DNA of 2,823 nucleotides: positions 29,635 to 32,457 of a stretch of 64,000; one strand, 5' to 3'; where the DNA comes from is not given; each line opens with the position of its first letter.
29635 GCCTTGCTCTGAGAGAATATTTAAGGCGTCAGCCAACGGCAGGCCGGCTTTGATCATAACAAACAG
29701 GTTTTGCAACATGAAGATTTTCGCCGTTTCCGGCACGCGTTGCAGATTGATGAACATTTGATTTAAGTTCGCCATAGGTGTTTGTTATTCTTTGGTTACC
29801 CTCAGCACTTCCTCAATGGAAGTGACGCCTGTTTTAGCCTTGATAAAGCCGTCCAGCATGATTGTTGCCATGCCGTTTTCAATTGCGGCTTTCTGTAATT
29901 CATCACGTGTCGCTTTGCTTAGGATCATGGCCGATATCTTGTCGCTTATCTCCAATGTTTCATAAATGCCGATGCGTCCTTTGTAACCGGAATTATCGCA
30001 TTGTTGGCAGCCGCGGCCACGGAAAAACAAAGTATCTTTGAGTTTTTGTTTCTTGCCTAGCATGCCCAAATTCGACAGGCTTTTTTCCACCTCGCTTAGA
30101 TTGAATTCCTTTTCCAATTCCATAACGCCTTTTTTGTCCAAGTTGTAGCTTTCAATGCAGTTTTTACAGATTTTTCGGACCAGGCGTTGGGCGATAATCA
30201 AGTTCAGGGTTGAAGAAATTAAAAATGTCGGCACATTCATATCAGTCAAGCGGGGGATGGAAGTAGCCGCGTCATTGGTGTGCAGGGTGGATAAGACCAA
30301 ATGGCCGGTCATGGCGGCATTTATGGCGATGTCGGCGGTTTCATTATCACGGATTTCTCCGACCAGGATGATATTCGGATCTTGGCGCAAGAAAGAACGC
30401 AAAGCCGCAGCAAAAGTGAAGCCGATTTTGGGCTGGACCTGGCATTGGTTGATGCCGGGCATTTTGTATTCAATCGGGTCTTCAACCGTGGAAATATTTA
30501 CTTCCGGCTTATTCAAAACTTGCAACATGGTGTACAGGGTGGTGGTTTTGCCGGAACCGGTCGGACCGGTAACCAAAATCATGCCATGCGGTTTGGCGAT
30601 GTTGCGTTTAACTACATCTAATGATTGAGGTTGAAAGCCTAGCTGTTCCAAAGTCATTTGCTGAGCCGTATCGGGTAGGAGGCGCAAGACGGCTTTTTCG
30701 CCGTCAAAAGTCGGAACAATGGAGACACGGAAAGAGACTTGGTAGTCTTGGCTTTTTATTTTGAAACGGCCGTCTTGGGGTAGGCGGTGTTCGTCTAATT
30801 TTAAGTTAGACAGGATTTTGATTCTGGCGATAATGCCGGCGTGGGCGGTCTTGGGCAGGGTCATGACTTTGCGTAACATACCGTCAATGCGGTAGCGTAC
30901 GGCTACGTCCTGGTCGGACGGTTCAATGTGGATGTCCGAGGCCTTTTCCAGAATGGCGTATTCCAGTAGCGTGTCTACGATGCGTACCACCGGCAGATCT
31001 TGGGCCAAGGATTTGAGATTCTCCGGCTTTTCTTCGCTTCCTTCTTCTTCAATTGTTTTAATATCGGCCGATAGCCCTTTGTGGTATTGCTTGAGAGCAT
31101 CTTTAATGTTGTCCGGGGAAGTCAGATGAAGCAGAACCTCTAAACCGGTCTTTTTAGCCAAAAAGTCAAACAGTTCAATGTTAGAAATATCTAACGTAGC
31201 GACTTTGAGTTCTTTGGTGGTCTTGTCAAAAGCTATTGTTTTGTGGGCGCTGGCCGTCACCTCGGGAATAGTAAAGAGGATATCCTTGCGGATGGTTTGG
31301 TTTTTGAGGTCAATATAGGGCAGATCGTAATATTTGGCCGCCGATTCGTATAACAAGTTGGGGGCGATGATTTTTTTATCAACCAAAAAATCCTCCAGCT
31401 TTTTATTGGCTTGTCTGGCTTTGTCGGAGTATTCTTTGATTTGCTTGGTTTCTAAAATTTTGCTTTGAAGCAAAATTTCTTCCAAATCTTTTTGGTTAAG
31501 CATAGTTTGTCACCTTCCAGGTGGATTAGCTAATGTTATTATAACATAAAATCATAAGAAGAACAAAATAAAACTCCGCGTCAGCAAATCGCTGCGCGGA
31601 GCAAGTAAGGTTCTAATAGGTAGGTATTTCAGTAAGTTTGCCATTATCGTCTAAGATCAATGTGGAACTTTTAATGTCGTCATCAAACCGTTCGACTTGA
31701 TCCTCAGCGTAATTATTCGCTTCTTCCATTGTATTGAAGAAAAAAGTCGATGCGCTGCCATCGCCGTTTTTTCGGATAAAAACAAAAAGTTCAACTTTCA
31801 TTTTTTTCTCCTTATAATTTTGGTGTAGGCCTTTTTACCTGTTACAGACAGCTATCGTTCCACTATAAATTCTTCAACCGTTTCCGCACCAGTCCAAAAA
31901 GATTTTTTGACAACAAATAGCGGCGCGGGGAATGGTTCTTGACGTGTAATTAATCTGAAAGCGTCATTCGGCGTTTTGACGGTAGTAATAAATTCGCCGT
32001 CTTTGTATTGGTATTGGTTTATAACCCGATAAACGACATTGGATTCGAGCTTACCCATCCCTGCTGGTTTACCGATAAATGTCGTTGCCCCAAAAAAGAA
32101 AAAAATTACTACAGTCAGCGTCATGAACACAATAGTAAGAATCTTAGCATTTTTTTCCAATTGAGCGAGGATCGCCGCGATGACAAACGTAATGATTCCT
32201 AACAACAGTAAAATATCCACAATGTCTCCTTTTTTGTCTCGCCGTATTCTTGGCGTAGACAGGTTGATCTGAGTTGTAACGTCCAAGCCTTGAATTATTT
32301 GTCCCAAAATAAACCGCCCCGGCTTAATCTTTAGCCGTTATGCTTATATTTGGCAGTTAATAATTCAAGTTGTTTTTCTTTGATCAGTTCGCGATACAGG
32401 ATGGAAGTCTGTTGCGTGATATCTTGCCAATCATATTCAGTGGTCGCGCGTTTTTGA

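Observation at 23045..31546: Compact type IV pilus locus (pilB-pilC-four pilin-like genes-pilX-like, then pilM-pilN-pilO plus one gene) lacking pilD, pilT, a secretin and a major pilin in the window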

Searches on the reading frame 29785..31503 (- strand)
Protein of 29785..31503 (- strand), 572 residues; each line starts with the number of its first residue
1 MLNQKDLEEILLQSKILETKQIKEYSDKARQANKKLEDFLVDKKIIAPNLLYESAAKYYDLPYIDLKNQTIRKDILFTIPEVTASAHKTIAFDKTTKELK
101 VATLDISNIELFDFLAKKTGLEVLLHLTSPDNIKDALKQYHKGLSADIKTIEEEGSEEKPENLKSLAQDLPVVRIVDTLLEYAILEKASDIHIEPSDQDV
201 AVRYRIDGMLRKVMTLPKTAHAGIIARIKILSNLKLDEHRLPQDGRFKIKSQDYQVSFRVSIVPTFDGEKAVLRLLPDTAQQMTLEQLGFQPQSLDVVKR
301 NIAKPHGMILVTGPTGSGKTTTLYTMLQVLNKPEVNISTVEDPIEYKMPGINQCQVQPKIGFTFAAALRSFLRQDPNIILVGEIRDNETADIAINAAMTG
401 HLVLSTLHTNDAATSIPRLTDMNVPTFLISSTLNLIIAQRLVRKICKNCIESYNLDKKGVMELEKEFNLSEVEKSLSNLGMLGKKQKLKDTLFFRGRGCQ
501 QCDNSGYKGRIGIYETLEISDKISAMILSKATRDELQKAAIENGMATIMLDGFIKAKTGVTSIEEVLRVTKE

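Call 3: search_protein_families(library=pfam, proteins=[window:29785-31503:-], max_evalue=0.1)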
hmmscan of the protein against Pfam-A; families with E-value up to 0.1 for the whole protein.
window:29785-31503:- (572 aa): 23 families
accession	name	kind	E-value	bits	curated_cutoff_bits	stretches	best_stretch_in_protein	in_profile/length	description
PF00437.27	T2SSE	-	2.5e-131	438.2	24.9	1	167-568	3-370/370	Type II/IV secretion system protein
PF05157.20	MshEN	-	5.4e-09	36.4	23.1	1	59-141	1-84/90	MshEN domain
PF13401.12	AAA_22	-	0.00085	20.1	27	1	306-333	5-34/130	AAA domain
PF13555.12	AAA_29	-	0.00092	19.4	27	1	304-331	20-47/61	P-loop containing region of AAA domain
PF25199.1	nSTAND_NTPase5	-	0.0012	19.1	34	1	303-345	38-81/145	Novel STAND NTPase 5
PF13604.12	AAA_30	-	0.0015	18.7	27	1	296-332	8-44/191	AAA domain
PF13245.12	AAA_19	-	0.003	18.2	25.1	1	303-334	8-39/134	AAA domain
PF20720.3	nSTAND3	-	0.0045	17.1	27.2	1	302-337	13-48/155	Novel STAND NTPase 3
PF13191.12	AAA_16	-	0.0051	17.8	32.6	1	305-334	24-52/167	AAA ATPase domain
PF00005.33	ABC_tran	-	0.0067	17.5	25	1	307-366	12-67/137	ABC transporter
PF01580.24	FtsK_SpoIIIE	-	0.007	16.3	24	1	297-328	30-61/221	FtsK/SpoIIIE family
PF13476.12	AAA_23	-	0.01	16.9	27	1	305-331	18-44/201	AAA domain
PF12775.13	AAA_7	-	0.012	15.6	25.8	1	302-339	29-66/181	P-loop containing dynein motor region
PF13086.12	AAA_11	-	0.015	15.5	27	1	300-332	12-43/257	AAA domain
PF02492.25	cobW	-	0.019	15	20.7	1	309-334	3-27/180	CobW/HypB/UreG, nucleotide-binding domain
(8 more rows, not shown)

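Call 4: search_protein_families(library=ncbifam, proteins=[window:29785-31503:-], max_evalue=0.1)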
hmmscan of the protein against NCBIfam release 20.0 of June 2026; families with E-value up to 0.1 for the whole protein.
window:29785-31503:- (572 aa): 35 families (the best 25 are shown)
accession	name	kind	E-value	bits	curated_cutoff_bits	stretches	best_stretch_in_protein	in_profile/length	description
TIGR02538.1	type_IV_pilB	equivalog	2.9e-175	584.1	675.65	1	7-571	2-563/564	type IV-A pilus assembly ATPase PilB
TIGR02533.1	type_II_gspE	equivalog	2.3e-160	534.4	630.25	1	84-570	9-486/486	type II secretion system ATPase GspE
NF007755.0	PRK10436.1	equivalog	1.3e-136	456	617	1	85-570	15-459/465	type II secretion system protein GspE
NF053534.1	T4PilAsmATPsTfpB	equivalog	1.2e-132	443.3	850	1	24-570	41-582/584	type IV pilus assembly ATPase TfpB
NF041000.1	ATPase_ComGA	equivalog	3e-78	262.5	300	1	178-443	2-266/267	competence type IV pilus ATPase ComGA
TIGR01420.1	pilT_fam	subfamily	2.5e-55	188.1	319.1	1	177-478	3-307/343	PilT/PilU family type 4a pilus ATPase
TIGR02525.1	plasmid_TraJ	equivalog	2.8e-26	92.4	368.3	1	273-443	122-299/372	plasmid transfer ATPase TraJ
TIGR02524.1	dot_icm_DotB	equivalog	5.6e-24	85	463.3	1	175-445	5-288/358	Dot/Icm type IV secretion system ATPase DotB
NF058587.1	archaellum_moto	equivalog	5.1e-21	75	550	1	309-444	278-419/527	archaellum flagellar ATPase motor FlaI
NF010469.0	PRK13894.1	subfamily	4.1e-15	55.9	508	1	295-420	139-265/320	conjugal transfer ATPase TrbB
TIGR03819.1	heli_sec_ATPase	hypoth_equivalog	3.7e-14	52.7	373.15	1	161-422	40-300/340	TadA family conjugal transfer-associated ATPase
TIGR02782.1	TrbB_P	equivalog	4.3e-14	52.5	304.55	1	296-436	127-275/303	P-type conjugative transfer ATPase TrbB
TIGR02788.1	VirB11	equivalog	7.2e-13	48.2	249.95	1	307-423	145-266/308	P-type DNA transfer ATPase VirB11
NF053672.1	bindosome_BasE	exception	1.3e-10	40.7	1000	1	302-428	266-397/512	bindosome assembly system ATPase subunit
NF010407.0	PRK13833.1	subfamily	2.6e-10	40.2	499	1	296-422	135-262/323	conjugal transfer protein TrbB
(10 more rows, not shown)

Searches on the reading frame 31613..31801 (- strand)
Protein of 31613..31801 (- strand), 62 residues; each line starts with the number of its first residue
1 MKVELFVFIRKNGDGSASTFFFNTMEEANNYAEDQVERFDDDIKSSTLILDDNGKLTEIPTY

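Call 15: search_protein_families(library=pfam, proteins=[window:31613-31801:-], max_evalue=10)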
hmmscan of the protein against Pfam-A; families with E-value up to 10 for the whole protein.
window:31613-31801:- (62 aa): 1 family
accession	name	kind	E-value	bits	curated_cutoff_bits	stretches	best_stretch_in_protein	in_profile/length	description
PF09954.14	DUF2188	-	0.064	13.9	22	1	12-58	15-58/62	Uncharacterized protein conserved in bacteria (DUF2188)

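Call 82: search_protein_families(library=padloc, proteins=[window:31613-31801:-], max_evalue=0.01)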
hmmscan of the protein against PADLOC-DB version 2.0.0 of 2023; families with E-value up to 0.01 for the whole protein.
window:31613-31801:- (62 aa): 0 families

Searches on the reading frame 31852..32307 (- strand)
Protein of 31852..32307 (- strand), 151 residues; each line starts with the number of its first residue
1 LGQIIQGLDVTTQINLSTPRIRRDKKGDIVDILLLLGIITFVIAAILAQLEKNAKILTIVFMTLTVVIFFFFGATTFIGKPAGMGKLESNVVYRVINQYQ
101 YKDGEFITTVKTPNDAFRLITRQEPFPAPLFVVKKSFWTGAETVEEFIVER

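Call 15: search_protein_families(library=pfam, proteins=[window:31852-32307:-], max_evalue=10)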
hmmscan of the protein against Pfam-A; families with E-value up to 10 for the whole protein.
window:31852-32307:- (151 aa): 4 families
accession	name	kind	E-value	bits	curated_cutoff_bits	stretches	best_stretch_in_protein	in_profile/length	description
PF09925.14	DUF2157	-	0.076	13.2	32.4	1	32-74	44-85/146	Predicted membrane protein (DUF2157)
PF12698.13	ABC2_membrane_3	-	0.085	12.4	31.6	1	33-82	246-296/347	ABC-2 family transporter protein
PF23636.1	DUF7144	-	0.22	12.1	27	1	32-73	48-89/115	Domain of unknown function (DUF7144)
PF13624.11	SurA_N_3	-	0.31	11.3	27.2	1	47-82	2-38/162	SurA-like N-terminal domain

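Call 82: search_protein_families(library=padloc, proteins=[window:31852-32307:-], max_evalue=0.01)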
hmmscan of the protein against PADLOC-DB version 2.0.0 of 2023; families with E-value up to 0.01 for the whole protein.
window:31852-32307:- (151 aa): 0 families
